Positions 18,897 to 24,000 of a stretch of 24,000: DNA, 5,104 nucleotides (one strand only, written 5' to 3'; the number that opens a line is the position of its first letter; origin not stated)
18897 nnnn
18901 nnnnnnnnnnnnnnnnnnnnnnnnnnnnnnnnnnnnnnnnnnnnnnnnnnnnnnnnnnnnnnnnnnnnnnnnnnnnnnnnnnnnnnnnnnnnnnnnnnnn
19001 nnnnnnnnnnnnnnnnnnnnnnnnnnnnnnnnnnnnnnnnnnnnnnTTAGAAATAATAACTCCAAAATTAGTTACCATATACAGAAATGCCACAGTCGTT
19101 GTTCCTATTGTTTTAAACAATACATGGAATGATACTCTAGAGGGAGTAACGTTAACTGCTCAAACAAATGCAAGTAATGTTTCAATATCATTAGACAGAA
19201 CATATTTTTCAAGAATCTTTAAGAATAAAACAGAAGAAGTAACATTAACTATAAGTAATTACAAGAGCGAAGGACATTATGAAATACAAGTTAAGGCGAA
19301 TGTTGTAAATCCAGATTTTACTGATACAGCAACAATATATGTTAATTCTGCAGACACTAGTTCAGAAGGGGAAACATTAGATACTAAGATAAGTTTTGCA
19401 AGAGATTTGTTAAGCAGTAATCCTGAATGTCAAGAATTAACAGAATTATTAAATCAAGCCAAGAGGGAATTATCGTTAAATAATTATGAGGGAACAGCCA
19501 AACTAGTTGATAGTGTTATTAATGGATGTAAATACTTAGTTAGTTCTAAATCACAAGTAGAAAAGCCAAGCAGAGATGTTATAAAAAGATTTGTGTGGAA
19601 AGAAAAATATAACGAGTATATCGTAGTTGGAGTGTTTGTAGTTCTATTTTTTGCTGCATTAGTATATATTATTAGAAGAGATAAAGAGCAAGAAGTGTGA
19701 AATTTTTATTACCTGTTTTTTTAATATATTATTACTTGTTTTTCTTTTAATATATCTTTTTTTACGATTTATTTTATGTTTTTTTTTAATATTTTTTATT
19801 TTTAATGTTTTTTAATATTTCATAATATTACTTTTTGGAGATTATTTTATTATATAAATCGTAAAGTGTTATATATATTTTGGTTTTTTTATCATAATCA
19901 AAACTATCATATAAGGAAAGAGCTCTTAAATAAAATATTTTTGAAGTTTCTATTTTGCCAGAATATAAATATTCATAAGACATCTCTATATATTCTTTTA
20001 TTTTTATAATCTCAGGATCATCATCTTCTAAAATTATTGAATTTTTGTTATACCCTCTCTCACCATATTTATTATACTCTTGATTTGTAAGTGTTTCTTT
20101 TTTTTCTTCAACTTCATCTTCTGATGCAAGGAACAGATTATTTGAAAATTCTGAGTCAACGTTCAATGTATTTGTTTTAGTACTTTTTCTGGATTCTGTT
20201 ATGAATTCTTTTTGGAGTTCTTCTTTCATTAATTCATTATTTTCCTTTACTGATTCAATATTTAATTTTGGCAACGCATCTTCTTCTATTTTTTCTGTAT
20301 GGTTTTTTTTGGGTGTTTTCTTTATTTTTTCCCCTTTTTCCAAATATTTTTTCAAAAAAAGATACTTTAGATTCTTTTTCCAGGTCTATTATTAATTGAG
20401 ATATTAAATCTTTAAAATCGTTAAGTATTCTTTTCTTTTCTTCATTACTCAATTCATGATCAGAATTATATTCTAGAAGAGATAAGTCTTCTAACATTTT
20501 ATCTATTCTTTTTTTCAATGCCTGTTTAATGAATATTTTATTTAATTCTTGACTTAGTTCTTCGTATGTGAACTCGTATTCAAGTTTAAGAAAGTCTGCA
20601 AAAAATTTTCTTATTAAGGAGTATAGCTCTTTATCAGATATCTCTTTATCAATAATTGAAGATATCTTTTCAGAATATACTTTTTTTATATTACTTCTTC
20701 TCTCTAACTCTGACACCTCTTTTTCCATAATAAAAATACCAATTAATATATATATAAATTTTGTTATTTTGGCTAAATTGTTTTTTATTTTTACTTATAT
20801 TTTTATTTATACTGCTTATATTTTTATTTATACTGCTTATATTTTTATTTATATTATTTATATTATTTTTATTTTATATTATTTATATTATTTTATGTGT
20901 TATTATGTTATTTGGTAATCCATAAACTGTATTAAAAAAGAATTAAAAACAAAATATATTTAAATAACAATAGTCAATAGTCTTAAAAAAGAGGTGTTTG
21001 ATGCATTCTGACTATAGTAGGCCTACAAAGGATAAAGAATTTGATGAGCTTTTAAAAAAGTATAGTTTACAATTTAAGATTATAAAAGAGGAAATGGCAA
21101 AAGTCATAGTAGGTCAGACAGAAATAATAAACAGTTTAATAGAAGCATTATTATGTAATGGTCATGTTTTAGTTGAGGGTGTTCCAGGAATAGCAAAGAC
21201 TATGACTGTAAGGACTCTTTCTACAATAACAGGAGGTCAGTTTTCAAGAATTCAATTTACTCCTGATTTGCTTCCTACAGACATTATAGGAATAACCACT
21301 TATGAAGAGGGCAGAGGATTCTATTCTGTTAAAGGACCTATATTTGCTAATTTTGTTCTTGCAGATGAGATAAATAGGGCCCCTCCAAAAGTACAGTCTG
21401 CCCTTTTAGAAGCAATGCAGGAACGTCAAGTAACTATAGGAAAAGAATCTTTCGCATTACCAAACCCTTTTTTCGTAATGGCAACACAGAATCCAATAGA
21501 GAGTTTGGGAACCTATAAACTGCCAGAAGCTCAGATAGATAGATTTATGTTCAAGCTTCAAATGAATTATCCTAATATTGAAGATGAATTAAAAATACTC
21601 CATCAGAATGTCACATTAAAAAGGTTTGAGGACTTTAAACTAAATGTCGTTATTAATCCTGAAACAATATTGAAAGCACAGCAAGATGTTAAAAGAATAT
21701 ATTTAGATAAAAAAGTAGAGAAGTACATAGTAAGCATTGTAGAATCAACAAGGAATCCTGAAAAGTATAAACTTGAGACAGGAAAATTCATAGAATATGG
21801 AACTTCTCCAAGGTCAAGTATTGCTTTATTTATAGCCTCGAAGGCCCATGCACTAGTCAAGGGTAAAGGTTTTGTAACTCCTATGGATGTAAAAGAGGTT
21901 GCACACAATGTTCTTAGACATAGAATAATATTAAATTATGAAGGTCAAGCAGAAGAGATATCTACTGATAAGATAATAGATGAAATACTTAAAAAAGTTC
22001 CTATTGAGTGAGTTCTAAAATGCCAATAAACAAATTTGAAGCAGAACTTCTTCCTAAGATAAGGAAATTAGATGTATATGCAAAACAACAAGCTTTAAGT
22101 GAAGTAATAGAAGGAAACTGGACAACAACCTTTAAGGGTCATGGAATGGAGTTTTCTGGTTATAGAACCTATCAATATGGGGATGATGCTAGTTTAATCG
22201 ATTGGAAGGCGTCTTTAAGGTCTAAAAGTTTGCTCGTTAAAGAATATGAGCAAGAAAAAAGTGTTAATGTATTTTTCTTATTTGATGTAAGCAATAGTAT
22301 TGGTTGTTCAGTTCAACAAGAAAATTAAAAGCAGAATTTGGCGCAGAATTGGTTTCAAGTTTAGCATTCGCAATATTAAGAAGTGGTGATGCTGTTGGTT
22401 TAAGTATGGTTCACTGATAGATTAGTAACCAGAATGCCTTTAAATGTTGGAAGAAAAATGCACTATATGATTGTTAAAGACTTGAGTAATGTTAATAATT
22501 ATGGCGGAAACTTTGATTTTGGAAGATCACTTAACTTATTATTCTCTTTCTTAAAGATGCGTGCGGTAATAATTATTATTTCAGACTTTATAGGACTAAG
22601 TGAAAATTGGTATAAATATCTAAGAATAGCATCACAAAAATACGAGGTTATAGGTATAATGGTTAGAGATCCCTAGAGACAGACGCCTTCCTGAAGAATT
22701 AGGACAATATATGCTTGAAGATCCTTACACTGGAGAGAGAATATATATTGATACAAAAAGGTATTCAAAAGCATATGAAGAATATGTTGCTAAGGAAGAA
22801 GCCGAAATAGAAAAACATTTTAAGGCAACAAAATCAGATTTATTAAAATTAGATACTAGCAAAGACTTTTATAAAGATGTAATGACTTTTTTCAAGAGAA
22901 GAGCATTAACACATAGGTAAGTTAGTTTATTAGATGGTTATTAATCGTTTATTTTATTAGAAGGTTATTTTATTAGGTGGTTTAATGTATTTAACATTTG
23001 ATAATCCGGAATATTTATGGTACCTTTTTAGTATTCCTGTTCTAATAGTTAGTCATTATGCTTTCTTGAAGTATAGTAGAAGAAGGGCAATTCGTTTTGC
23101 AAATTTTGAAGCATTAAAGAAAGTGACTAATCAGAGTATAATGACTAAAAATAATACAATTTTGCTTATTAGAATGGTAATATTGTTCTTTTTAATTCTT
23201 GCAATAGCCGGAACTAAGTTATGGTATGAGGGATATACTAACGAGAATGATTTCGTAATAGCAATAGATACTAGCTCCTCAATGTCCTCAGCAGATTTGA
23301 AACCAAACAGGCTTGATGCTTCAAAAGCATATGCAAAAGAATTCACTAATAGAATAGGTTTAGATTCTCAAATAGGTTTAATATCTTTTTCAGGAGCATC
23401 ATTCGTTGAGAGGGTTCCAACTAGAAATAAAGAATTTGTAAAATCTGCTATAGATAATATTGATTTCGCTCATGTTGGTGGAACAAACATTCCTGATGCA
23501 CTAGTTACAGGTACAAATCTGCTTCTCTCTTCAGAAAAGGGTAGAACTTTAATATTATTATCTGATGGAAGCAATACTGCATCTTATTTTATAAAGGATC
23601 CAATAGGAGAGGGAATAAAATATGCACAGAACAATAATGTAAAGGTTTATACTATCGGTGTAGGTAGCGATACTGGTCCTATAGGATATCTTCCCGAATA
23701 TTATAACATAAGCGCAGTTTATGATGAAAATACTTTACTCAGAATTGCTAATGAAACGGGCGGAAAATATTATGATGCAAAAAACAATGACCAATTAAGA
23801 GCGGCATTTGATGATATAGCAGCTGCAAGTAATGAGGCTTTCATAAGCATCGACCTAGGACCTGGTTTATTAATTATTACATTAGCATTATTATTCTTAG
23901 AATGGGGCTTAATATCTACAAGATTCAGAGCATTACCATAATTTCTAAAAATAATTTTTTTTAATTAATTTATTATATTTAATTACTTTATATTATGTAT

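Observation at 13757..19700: RHH regulator translationally coupled to two giant cadherin-like surface proteins: candidate self-regulated attachment/envelope module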

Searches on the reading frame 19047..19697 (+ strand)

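Call 89: search_protein_families(library=pfam, proteins=[window:19047-19697:+], max_evalue=5)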
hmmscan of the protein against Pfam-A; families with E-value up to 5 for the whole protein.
window:19047-19697:+ (217 aa): 3 families
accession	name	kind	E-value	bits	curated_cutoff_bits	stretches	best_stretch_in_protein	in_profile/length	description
PF14734.12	DUF4469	-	0.013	15.8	22.6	1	28-86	34-87/101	Domain of unknown function (DUF4469) with IG-like fold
PF23008.3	FN3_Tor_3rd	-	0.04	14.3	30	1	24-86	16-78/92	Tyrosine-protein kinase receptor torso, third FN3 domain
PF14610.12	Psg1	-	2.1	8.5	30.1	0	40-203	54-170/186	Ykl077w/Psg1 (Pma1 Stabilization in Golgi)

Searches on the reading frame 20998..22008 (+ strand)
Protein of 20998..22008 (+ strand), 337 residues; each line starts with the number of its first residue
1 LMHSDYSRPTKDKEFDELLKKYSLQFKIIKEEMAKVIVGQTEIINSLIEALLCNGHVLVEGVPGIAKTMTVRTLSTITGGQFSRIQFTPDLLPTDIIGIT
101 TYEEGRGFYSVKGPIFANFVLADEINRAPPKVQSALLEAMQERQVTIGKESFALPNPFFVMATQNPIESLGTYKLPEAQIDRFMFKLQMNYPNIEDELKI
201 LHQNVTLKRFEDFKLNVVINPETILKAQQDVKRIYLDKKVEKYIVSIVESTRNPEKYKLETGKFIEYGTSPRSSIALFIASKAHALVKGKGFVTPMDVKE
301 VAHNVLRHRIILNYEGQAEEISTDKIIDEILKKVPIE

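Call 7: search_protein_families(library=pfam, proteins=[window:20998-22008:+], max_evalue=0.1)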
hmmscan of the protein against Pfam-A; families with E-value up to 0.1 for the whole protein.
window:20998-22008:+ (337 aa): 11 families
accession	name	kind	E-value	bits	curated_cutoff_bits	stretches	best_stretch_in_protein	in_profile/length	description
PF07726.17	AAA_3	-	3.8e-60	201.9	27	1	56-185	1-131/131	ATPase family associated with various cellular activities (AAA)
PF17863.7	AAA_lid_2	-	5e-18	65.1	22.7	1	264-330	8-74/74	AAA lid domain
PF07728.20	AAA_5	-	9e-14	52.1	22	1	56-183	1-139/139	AAA domain (dynein-related subfamily)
PF20030.5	bpMoxR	-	2.9e-13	49.8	27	1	29-209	6-186/205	MoxR domain in the MoxR-vWA-beta-propeller ternary systems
PF00493.29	MCM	-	0.00093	18.8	23.3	1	33-168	36-175/224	MCM P-loop domain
PF00158.32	Sigma54_activat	-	0.0016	18.6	20.2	1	121-169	98-147/168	Sigma-54 interaction domain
PF01078.27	Mg_chelatase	-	0.0041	17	20.3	0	36-77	4-45/207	Magnesium chelatase, subunit ChlI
PF00004.35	AAA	-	0.005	17.7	21.2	1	57-186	1-126/131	ATPase family associated with various cellular activities (AAA)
PF05496.18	RuvB_N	-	0.036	14.3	27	0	55-147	34-115/159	Holliday junction DNA helicase RuvB P-loop domain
PF07724.20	AAA_2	-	0.051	14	27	0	117-164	76-124/166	AAA domain (Cdc48 subfamily)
PF13191.12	AAA_16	-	0.08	13.9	32.6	0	55-88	25-61/167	AAA ATPase domain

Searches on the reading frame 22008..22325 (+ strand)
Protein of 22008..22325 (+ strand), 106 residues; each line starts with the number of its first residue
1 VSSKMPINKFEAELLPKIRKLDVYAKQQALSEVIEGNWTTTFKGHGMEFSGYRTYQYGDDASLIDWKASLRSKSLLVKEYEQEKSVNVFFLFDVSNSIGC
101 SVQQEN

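Call 9: search_protein_families(library=pfam, proteins=[window:22008-22325:+], max_evalue=0.001)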
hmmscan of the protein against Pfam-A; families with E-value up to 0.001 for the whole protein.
window:22008-22325:+ (106 aa): 1 family
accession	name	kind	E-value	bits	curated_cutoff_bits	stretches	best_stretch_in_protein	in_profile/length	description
PF01882.25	DUF58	-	1.3e-11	44.5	23.4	1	52-99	2-49/216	Protein of unknown function DUF58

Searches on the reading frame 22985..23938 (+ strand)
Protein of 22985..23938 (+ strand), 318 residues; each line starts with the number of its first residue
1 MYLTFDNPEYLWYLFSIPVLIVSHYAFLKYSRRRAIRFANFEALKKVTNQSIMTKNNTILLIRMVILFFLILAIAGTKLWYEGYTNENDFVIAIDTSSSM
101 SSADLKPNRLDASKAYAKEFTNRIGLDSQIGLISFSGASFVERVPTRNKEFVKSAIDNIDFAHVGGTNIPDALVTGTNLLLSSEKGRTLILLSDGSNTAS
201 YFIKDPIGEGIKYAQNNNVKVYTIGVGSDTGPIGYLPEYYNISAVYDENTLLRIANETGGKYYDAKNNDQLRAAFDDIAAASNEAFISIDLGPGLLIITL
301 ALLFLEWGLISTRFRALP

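Call 9: search_protein_families(library=pfam, proteins=[window:22985-23938:+], max_evalue=0.001)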
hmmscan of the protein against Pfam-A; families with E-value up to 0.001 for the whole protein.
window:22985-23938:+ (318 aa): 3 families
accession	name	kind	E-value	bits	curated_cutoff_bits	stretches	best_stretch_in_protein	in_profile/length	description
PF13519.12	VWA_2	-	2.8e-17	63.7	27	1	91-195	2-106/107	von Willebrand factor type A domain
PF00092.34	VWA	-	1.3e-16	61.7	23.8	1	89-274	1-171/174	von Willebrand factor type A domain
PF07584.16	BatA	-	4.9e-13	49.8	25.9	1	1-76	1-76/77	Aerotolerance regulator N-terminal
